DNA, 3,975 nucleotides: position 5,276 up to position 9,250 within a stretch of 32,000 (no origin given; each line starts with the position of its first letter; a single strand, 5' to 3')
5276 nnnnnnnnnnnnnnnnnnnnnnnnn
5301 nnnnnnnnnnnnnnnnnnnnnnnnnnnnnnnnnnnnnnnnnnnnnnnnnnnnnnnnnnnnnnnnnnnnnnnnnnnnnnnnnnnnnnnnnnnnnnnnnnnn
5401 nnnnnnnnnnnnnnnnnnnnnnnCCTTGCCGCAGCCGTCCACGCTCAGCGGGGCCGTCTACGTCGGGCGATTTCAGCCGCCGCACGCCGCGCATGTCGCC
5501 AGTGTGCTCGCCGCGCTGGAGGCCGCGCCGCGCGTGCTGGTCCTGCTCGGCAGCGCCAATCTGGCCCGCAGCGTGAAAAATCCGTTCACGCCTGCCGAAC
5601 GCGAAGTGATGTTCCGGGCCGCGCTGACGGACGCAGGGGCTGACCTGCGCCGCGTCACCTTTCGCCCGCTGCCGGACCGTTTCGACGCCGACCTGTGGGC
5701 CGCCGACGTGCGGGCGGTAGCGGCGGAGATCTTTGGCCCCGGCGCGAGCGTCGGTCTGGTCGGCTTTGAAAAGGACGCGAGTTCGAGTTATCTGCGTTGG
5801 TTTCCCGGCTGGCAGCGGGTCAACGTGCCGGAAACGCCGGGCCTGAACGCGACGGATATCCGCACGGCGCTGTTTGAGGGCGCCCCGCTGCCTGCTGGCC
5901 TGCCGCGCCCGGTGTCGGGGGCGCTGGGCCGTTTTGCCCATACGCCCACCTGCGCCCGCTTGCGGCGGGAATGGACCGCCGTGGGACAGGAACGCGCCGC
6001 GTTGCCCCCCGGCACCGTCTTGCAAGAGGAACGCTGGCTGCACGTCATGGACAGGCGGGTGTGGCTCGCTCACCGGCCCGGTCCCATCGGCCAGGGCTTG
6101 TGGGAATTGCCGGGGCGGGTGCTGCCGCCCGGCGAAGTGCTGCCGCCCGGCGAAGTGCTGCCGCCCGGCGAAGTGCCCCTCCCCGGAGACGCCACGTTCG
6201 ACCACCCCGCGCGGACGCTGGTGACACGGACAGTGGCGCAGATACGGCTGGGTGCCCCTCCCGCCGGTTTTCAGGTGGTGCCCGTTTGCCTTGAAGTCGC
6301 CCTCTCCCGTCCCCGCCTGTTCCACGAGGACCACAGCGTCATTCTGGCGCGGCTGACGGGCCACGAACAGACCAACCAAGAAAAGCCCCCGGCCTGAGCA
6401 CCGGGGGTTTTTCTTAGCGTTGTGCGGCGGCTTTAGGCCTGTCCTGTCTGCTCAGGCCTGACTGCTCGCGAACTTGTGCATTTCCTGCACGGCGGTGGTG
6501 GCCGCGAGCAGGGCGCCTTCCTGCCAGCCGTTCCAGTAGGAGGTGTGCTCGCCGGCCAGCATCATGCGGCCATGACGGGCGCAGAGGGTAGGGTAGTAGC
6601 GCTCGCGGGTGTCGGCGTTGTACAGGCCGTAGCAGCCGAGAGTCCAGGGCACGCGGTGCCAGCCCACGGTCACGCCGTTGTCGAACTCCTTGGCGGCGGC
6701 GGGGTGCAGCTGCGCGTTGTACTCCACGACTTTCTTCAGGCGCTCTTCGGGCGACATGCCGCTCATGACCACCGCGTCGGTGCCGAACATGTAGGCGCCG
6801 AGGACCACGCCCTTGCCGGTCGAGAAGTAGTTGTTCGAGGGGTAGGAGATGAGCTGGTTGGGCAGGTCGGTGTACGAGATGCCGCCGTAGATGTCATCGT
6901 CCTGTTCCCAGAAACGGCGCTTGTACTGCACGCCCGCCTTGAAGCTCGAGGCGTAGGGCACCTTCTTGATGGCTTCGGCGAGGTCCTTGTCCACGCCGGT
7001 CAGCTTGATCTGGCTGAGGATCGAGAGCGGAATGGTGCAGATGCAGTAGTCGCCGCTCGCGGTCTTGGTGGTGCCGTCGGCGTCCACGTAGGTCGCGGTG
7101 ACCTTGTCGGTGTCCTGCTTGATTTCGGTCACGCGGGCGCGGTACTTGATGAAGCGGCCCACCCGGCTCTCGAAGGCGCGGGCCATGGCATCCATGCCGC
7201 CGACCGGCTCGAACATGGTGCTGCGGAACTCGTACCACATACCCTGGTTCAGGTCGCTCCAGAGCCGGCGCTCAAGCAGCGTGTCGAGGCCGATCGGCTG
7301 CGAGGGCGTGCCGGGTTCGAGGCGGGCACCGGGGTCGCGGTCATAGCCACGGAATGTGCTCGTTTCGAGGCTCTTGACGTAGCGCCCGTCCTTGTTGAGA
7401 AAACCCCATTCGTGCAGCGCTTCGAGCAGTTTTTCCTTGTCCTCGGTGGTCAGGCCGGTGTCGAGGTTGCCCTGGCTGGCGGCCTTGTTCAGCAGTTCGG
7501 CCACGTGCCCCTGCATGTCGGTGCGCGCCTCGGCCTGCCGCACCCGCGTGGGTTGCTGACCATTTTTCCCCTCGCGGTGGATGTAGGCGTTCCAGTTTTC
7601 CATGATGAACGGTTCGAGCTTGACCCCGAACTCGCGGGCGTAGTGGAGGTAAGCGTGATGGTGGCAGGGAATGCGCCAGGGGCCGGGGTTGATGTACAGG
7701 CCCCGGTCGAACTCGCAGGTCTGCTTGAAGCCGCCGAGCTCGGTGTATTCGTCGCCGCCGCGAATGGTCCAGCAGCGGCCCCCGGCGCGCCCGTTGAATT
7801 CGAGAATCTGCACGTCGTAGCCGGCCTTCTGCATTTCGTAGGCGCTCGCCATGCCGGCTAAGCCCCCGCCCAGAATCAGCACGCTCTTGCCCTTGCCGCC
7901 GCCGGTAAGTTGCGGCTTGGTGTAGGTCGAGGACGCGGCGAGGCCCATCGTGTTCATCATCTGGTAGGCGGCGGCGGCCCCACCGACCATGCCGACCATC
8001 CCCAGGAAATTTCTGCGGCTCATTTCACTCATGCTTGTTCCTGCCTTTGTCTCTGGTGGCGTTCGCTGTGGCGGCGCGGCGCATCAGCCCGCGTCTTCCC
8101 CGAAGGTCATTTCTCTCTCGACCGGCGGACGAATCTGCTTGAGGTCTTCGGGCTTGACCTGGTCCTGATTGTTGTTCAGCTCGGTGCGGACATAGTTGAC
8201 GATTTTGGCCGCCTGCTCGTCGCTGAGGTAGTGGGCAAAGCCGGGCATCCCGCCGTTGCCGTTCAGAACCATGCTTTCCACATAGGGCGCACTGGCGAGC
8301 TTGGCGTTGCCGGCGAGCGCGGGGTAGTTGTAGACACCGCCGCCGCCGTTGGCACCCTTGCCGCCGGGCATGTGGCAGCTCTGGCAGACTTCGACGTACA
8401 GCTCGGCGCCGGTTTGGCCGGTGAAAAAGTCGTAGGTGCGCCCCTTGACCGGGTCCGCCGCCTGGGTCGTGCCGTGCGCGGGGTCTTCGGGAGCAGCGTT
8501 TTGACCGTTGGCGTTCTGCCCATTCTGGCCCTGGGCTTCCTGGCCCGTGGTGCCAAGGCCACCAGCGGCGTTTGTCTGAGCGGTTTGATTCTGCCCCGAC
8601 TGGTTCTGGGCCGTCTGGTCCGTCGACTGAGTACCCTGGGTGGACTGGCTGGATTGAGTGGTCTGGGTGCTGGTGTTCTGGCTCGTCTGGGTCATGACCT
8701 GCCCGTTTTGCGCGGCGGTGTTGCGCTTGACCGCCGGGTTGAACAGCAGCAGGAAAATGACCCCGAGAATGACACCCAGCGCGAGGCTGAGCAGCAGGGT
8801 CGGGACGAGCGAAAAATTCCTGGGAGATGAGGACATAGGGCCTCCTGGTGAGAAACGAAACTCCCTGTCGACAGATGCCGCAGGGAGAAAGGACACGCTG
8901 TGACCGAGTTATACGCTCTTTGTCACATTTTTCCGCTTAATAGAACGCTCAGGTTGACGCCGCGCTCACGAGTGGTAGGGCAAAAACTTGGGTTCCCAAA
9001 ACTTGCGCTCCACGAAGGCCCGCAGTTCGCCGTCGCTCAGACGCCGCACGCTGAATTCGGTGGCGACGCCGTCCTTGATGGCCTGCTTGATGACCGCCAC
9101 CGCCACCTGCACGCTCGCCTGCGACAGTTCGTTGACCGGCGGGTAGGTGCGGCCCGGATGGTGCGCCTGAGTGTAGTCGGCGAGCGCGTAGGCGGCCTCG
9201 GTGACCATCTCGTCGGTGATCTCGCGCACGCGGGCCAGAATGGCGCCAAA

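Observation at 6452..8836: Tat-exported amine-oxidase-family flavoenzyme in an operon with a membrane-tethered cytochrome c: a candidate dehydrogenase system of unknown substrate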

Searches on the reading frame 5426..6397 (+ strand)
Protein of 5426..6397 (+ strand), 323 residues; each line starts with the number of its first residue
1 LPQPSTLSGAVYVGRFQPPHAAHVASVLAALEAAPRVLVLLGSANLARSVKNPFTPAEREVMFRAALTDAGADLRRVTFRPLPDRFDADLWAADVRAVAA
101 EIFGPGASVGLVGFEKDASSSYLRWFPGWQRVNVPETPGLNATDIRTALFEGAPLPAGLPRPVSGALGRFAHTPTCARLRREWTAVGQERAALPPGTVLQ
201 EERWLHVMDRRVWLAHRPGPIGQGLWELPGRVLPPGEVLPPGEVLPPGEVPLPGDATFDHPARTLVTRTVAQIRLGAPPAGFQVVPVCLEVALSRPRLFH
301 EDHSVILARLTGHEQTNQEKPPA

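Call 35: search_protein_families(library=pfam, proteins=[window:5426-6397:+], max_evalue=0.001)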
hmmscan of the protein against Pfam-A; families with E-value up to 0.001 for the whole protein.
window:5426-6397:+ (323 aa): 1 family
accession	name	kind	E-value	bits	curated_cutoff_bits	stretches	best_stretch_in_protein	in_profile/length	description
PF01467.32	CTP_transf_like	-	1e-07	32.7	21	1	11-146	1-131/133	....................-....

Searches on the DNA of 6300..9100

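Call 63: search_rna_families(source=window, start=6300, end=9100, threshold=evalue, max_evalue=1)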
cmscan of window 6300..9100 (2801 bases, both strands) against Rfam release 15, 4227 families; matches with E-value up to 1: 2.
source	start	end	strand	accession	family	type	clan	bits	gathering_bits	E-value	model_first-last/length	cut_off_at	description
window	6303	6417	+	RF00506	Thr_leader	Cis-reg; leader;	-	27.3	55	0.026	1-118/118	no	Threonine operon leader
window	6630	6712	+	RF00223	IRES_Bip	Cis-reg; IRES;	-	13.8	40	0.28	1-263/263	no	bip internal ribosome entry site (IRES)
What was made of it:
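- Tried and rejected: Rfam: only two sub-threshold chance hits (call 63).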
